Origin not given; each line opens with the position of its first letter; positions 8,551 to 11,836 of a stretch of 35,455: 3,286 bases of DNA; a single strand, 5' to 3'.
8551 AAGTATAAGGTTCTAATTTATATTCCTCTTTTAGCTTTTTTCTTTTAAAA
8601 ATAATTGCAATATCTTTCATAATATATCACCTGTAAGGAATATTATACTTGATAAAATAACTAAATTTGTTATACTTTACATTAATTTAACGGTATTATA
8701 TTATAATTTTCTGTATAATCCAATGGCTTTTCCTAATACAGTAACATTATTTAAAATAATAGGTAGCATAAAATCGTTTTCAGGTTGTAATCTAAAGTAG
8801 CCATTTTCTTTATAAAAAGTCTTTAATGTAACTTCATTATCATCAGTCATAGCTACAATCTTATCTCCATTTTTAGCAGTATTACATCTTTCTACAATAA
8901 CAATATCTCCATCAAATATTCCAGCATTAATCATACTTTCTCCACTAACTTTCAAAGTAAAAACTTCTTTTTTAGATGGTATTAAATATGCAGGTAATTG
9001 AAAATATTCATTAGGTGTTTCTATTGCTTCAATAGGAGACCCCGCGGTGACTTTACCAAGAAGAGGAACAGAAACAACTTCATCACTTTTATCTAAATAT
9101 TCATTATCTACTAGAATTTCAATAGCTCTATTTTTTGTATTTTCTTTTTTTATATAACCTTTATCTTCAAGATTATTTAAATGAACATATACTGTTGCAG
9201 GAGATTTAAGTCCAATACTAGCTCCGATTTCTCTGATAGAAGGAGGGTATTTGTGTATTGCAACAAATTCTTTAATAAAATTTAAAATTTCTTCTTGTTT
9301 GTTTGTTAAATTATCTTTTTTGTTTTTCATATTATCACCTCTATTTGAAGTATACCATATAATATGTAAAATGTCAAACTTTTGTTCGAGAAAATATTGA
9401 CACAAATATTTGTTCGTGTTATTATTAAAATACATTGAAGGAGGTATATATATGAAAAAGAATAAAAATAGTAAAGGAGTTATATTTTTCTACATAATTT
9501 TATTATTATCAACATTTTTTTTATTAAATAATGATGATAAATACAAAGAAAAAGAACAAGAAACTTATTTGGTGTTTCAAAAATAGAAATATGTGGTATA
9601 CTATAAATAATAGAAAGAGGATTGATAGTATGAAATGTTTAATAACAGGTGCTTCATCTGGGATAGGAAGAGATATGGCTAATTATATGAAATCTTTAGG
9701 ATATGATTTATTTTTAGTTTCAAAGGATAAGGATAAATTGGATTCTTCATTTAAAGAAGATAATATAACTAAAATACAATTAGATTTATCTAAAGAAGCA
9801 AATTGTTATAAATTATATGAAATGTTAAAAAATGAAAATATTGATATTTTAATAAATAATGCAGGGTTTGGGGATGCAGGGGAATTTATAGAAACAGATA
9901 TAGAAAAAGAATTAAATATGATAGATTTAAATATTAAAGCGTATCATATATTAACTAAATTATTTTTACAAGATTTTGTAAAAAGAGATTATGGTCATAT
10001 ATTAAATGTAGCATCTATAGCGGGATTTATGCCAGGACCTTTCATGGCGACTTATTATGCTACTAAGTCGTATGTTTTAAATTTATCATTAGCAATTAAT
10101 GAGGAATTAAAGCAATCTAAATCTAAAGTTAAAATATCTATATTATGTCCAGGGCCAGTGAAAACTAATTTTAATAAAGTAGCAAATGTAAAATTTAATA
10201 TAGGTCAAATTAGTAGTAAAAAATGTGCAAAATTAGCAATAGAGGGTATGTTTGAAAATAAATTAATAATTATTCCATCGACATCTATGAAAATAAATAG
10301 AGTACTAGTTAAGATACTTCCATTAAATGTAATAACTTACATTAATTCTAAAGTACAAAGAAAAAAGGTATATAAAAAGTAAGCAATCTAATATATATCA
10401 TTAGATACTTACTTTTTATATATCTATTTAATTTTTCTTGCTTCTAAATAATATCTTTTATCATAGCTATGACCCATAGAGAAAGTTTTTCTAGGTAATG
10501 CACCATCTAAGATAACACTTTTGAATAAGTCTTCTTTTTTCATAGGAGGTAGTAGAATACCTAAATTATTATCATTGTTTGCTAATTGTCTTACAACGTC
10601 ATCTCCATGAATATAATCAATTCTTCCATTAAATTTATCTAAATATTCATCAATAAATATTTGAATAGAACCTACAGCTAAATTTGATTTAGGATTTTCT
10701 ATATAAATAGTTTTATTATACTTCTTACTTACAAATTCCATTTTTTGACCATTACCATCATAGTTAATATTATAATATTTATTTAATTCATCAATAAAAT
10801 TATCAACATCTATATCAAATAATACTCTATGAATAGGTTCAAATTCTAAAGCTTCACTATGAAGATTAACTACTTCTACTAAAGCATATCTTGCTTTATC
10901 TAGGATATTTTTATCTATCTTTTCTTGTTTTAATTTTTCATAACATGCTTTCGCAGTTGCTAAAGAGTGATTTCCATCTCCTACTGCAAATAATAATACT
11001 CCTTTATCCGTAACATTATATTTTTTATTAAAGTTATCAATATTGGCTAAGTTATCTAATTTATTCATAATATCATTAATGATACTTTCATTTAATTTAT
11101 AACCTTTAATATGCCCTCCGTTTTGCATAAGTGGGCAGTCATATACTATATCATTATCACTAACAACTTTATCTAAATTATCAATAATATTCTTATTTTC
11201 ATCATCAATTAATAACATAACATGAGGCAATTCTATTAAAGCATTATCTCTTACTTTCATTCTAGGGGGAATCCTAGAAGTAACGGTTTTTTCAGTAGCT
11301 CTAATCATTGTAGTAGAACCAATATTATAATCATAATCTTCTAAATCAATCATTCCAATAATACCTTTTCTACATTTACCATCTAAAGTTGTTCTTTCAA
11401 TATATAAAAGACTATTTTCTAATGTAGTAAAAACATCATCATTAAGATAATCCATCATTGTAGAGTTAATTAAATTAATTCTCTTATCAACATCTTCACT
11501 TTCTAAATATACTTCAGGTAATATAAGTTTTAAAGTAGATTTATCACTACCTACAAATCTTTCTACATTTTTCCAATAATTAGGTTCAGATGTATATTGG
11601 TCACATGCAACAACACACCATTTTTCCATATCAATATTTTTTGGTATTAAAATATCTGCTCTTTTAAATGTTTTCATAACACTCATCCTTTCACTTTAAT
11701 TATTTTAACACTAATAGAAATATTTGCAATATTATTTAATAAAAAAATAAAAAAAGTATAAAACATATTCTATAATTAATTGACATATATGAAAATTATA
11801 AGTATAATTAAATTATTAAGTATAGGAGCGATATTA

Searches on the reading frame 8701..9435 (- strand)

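Call 32: search_protein_families(library=pfam, proteins=[window:8701-9435:-], max_evalue=0.001)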
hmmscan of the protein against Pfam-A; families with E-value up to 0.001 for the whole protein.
window:8701-9435:- (244 aa): 3 families
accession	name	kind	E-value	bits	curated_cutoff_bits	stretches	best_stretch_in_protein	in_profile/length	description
PF00717.28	Peptidase_S24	-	3.6e-31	107.7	23.3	1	124-238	1-116/116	Peptidase S24-like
PF01726.22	LexA_DNA_bind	-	2e-21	76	23.7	1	42-104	3-65/65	LexA DNA binding domain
PF13730.12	HTH_36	-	0.00021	21.4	25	0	65-95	26-55/55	Helix-turn-helix domain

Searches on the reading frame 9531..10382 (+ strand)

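Call 33: search_protein_families(library=pfam, proteins=[window:9531-10382:+], max_evalue=0.001)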
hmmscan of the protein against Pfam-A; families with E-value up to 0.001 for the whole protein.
window:9531-10382:+ (283 aa): 4 families
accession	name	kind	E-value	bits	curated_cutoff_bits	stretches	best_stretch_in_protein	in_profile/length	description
PF00106.31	adh_short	-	1.2e-38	133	26.6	1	37-217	4-189/195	short chain dehydrogenase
PF13561.12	adh_short_C2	-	2.1e-21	77.1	27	1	40-217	1-183/236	Enoyl-(Acyl carrier protein) reductase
PF08659.16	KR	-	5.2e-06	26.9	22.6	1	37-182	4-156/180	KR domain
PF01370.27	Epimerase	-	0.00013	22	20.9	1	37-125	2-93/240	NAD dependent epimerase/dehydratase family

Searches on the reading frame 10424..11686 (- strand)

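Call 33: search_protein_families(library=pfam, proteins=[window:10424-11686:-], max_evalue=0.001)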
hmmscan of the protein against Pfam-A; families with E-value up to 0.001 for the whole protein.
window:10424-11686:- (420 aa): 1 family
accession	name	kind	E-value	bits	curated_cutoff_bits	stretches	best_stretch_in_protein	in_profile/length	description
PF06245.16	DUF1015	-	5.1e-61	206.8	25.8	1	17-331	6-310/325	Protein of unknown function (DUF1015)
